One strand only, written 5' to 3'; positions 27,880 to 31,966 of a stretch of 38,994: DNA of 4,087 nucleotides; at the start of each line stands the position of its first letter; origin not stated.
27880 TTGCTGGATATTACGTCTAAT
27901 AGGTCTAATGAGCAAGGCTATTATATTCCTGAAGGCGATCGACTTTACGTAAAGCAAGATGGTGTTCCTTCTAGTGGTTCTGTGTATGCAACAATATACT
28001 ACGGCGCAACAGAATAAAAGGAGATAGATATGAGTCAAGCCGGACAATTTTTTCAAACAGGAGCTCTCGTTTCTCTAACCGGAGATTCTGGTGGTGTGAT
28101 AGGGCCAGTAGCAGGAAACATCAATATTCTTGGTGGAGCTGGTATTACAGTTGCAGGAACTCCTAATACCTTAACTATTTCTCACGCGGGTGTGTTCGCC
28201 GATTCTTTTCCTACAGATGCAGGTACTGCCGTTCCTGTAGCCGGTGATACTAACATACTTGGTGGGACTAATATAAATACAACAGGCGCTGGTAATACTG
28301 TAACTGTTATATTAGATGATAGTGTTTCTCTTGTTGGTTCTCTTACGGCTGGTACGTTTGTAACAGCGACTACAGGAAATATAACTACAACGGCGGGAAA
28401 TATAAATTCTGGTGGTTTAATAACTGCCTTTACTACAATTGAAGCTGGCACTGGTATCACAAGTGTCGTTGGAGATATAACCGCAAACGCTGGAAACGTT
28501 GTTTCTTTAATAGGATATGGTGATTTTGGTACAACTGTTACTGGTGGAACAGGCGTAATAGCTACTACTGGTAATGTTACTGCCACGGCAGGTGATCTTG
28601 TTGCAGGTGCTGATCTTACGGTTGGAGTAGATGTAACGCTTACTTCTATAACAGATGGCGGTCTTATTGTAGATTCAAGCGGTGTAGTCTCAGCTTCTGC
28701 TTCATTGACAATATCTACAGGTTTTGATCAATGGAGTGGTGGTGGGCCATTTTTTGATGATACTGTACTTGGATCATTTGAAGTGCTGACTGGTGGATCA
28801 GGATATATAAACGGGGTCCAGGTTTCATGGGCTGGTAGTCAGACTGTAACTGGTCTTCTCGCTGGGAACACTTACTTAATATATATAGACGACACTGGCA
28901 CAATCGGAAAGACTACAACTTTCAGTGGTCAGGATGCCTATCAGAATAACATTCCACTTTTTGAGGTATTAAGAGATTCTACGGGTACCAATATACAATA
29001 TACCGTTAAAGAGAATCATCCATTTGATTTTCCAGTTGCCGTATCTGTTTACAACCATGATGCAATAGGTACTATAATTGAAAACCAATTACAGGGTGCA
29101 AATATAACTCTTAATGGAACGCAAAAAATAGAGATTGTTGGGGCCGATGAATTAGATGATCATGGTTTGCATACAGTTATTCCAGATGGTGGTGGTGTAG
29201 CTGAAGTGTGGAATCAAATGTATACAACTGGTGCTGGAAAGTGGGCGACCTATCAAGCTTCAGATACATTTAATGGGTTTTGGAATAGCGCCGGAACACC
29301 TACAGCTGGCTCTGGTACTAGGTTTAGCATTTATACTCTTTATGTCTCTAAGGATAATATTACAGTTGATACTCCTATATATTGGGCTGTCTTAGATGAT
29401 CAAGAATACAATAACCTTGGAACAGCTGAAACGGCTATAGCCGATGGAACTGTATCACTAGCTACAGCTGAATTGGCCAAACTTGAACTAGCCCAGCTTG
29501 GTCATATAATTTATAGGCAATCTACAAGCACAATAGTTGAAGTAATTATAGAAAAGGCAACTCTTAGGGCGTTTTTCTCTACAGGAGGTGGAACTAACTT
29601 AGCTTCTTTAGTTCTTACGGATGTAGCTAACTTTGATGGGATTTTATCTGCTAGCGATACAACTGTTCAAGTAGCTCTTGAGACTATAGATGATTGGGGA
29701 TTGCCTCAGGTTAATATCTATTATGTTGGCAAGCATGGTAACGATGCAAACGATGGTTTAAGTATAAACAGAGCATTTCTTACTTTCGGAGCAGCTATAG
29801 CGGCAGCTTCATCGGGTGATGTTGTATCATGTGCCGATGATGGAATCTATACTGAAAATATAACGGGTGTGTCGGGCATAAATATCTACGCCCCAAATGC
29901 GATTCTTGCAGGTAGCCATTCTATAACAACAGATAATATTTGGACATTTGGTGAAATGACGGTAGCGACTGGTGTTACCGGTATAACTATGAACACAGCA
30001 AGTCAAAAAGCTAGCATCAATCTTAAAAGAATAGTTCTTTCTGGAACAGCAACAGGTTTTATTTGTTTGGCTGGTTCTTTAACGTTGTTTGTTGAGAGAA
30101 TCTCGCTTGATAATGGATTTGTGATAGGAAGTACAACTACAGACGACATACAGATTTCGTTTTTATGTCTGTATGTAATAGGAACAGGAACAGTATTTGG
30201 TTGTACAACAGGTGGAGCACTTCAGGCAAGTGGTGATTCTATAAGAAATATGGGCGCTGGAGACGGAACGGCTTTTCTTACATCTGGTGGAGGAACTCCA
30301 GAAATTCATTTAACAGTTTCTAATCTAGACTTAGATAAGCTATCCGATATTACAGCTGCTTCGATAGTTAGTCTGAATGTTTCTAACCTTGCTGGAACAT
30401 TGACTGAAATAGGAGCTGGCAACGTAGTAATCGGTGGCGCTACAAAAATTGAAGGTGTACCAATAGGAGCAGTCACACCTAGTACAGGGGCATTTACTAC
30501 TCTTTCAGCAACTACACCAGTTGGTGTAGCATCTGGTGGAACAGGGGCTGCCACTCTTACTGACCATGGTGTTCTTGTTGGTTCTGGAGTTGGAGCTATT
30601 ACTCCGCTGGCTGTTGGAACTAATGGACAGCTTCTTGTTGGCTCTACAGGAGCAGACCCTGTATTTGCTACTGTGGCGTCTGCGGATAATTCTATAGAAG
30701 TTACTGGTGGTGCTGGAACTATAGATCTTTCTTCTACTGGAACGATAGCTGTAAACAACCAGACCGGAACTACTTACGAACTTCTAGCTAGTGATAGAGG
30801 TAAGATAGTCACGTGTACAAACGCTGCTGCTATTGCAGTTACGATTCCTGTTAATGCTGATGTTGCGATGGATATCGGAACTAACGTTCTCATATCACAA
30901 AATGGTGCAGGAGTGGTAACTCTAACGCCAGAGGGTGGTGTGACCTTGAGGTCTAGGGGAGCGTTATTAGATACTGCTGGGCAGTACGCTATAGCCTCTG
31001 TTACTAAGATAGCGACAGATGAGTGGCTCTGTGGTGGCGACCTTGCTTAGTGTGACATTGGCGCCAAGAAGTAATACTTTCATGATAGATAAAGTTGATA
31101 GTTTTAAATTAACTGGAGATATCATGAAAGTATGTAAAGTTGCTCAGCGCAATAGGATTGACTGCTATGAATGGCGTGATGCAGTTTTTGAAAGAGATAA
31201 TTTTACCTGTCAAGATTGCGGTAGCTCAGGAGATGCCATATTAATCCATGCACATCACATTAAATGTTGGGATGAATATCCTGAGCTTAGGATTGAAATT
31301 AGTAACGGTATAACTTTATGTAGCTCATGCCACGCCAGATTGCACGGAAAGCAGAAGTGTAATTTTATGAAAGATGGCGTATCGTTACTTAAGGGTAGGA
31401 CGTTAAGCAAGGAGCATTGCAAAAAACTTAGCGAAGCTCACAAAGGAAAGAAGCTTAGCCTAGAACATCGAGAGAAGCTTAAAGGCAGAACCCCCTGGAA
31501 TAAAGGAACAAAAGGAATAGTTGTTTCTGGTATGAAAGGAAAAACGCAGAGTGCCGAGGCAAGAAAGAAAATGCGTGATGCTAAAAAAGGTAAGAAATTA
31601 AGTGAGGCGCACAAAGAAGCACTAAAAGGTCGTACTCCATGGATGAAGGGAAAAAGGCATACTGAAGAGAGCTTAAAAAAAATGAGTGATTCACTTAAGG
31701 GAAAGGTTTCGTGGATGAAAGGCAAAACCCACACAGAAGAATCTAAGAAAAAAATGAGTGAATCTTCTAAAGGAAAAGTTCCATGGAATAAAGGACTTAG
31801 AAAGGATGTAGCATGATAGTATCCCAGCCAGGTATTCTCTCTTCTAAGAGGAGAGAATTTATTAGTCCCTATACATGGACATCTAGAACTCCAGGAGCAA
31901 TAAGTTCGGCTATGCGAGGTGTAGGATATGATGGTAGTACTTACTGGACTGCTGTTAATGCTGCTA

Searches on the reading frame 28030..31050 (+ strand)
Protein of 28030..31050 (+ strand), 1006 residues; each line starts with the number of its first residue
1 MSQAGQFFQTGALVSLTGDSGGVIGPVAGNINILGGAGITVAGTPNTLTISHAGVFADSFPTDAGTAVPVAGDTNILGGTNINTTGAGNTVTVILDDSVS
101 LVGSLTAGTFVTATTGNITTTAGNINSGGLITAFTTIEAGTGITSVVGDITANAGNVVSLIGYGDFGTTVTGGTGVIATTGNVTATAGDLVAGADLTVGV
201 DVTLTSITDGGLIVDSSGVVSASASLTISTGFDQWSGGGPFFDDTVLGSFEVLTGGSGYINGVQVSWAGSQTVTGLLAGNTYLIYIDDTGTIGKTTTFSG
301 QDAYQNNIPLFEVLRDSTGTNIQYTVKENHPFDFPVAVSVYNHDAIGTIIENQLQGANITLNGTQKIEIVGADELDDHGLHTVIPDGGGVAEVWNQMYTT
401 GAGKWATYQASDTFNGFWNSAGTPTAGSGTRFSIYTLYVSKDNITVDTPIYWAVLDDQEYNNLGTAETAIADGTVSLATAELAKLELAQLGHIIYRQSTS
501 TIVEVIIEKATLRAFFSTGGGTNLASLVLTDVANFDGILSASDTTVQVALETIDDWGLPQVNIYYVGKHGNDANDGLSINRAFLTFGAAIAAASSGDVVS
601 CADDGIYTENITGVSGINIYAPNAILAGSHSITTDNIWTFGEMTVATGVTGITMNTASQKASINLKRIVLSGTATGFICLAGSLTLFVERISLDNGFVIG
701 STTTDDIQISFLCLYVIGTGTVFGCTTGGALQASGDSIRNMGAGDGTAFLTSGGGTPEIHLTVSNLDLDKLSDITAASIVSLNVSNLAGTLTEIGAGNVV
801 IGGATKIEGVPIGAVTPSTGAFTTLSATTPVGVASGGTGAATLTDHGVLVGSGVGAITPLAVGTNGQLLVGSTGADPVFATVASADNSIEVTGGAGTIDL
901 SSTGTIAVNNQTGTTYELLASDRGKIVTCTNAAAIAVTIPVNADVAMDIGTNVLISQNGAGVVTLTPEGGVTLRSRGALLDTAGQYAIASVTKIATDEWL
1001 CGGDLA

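Call 8: search_protein_families(library=phrogs, max_evalue=0.001, proteins=[window:28030-31050:+])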
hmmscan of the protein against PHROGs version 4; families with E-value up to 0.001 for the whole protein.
window:28030-31050:+ (1006 aa): 1 family
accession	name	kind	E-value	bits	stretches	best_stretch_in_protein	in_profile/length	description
phrog_21978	-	unknown function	2.6e-13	51.4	1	901-1006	115-218/220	-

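Call 17: search_protein_families(library=pfam, max_evalue=0.001, proteins=[window:28030-31050:+])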
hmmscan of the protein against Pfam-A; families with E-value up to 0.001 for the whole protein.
window:28030-31050:+ (1006 aa): 0 families

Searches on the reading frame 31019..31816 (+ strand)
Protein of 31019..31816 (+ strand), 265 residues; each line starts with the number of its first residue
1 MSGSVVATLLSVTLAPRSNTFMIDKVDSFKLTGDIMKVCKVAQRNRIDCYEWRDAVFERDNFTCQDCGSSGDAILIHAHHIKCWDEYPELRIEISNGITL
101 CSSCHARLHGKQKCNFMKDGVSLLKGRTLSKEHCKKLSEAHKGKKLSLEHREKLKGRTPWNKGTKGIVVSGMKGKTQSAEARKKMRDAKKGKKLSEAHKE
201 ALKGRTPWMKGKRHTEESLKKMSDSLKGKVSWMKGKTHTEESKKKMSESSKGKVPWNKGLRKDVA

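Call 17: search_protein_families(library=pfam, max_evalue=0.001, proteins=[window:31019-31816:+])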
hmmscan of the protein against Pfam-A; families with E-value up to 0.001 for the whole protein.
window:31019-31816:+ (265 aa): 3 families
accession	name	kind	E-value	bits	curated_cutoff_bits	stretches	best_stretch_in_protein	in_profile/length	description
PF07460.16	NUMOD3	-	6.1e-24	84.1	20.4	3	220-247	10-37/37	NUMOD3 motif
PF01844.29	HNH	-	1.3e-07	32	21.4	1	64-109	1-45/47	HNH endonuclease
PF13391.12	HNH_2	-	0.00089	19.5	21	0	64-107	1-57/66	HNH endonuclease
